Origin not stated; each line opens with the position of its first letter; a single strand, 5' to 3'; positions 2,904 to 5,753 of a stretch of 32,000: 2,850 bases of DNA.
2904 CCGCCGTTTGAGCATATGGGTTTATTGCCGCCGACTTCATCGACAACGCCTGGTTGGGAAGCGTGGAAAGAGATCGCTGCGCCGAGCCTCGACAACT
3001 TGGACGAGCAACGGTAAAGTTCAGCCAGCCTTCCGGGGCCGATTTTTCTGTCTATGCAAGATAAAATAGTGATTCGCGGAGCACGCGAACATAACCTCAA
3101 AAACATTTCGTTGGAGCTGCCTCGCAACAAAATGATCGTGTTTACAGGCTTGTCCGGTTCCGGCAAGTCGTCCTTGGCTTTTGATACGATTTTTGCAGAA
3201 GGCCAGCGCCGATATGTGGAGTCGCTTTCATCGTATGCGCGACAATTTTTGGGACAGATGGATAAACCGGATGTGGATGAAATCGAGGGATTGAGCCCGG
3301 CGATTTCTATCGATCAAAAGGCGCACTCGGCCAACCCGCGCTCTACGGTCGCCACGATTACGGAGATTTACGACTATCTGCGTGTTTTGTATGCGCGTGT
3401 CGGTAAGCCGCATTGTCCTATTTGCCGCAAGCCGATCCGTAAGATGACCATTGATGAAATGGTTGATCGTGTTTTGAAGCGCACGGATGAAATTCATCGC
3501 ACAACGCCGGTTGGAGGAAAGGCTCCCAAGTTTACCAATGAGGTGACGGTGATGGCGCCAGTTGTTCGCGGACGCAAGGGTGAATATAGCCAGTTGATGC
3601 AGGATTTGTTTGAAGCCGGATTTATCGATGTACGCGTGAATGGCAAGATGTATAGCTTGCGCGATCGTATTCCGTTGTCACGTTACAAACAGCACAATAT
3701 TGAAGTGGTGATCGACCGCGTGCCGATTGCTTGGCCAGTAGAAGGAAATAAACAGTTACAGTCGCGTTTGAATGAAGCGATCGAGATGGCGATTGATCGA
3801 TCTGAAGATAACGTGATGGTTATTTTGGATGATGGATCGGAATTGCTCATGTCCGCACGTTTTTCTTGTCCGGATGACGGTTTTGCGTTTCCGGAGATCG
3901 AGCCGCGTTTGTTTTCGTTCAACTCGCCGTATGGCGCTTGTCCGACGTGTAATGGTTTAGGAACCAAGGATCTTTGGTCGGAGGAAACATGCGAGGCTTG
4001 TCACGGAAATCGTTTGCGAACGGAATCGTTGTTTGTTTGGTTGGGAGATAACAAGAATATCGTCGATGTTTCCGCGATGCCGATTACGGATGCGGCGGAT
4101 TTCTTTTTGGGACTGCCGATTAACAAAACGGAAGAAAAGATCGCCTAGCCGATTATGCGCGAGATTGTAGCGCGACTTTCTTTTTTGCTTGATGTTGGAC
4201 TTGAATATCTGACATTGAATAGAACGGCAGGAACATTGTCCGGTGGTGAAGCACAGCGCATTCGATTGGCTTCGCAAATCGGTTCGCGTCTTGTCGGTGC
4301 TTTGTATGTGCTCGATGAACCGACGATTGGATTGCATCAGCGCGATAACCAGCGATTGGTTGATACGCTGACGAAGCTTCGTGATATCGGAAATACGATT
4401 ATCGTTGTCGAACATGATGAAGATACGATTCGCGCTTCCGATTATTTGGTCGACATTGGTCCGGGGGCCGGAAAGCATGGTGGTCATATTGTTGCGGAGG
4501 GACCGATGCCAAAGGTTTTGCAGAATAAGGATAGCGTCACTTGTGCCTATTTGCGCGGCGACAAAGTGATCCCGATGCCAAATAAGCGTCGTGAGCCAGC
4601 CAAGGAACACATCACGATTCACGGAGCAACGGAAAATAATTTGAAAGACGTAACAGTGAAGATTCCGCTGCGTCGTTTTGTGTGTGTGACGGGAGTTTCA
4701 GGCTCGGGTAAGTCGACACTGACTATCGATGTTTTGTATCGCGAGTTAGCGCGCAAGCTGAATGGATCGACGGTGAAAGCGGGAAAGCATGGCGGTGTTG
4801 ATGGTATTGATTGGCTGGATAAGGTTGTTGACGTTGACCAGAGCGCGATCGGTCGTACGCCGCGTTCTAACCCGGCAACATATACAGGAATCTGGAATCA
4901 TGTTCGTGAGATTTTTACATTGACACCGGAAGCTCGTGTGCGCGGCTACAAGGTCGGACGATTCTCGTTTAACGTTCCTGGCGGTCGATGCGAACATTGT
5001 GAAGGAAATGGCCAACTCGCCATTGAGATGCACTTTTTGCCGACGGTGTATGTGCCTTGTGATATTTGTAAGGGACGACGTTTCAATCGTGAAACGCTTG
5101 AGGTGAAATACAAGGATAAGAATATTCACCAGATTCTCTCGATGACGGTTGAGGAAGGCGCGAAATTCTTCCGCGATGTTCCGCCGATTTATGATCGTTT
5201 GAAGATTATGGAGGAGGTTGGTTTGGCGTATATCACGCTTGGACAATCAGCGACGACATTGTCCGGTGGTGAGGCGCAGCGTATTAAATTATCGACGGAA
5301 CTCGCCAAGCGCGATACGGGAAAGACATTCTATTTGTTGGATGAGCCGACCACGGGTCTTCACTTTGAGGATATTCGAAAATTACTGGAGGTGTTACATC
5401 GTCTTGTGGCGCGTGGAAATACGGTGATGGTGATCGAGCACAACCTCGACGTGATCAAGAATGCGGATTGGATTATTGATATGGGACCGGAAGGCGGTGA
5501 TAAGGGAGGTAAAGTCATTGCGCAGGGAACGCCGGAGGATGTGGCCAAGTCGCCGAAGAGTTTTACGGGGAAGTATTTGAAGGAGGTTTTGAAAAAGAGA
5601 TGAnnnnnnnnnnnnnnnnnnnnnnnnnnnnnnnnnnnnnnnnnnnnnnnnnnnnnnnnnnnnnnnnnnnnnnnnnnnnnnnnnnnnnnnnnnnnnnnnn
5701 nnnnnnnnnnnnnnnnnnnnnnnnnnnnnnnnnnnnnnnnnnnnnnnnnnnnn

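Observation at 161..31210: Mosaic composition: single-gene high-GC3 insertions with a foreign codon dialect scattered through a ~47% GC housekeeping backbone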

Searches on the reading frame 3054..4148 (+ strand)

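Call 5: search_protein_families(library=pfam, proteins=[window:3054-4148:+], max_evalue=0.01)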
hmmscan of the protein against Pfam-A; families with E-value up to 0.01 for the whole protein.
window:3054-4148:+ (364 aa): 3 families
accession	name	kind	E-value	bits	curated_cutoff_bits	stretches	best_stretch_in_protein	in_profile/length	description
PF17760.6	UvrA_inter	-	5.2e-24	84.7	23.3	1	162-258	17-107/109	UvrA interaction domain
PF00005.33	ABC_tran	-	0.00052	21.1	25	1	15-42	1-28/137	ABC transporter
PF00684.25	DnaJ_CXXCXGXG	-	0.0062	17.2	32.7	1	296-321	1-26/65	DnaJ central domain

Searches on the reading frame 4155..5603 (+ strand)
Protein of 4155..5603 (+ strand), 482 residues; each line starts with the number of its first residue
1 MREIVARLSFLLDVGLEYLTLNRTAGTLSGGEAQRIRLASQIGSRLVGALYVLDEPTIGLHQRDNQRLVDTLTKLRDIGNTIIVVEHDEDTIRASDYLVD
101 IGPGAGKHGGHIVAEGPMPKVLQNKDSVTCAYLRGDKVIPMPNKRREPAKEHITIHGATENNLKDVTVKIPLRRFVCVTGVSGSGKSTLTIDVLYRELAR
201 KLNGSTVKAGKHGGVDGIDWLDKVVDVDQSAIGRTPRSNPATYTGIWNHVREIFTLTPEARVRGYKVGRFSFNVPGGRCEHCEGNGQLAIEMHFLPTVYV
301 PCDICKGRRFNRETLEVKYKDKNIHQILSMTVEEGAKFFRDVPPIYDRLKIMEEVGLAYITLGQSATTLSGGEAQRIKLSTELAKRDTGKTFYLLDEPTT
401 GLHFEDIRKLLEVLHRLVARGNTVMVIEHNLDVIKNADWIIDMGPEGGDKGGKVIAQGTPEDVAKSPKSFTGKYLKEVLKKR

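Call 5: search_protein_families(library=pfam, proteins=[window:4155-5603:+], max_evalue=0.01)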
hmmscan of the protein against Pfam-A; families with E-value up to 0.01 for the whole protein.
window:4155-5603:+ (482 aa): 6 families
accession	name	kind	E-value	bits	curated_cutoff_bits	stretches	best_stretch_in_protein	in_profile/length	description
PF00005.33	ABC_tran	-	1.1e-13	52.4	25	1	321-400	65-137/137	ABC transporter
PF02463.25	SMC_N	-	3.9e-09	36.7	40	1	361-443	135-211/220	RecF/RecN/SMC N terminal domain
PF13304.12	AAA_21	-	2.1e-08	35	27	1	369-425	238-294/304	AAA domain, putative AbiEii toxin, Type IV TA system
PF13191.12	AAA_16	-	0.002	19.1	32.6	0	174-203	25-57/167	AAA ATPase domain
PF25199.1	nSTAND_NTPase5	-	0.0025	18.1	34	0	173-203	41-72/145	Novel STAND NTPase 5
PF13555.12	AAA_29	-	0.0039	17.3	27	1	165-189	14-38/61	P-loop containing region of AAA domain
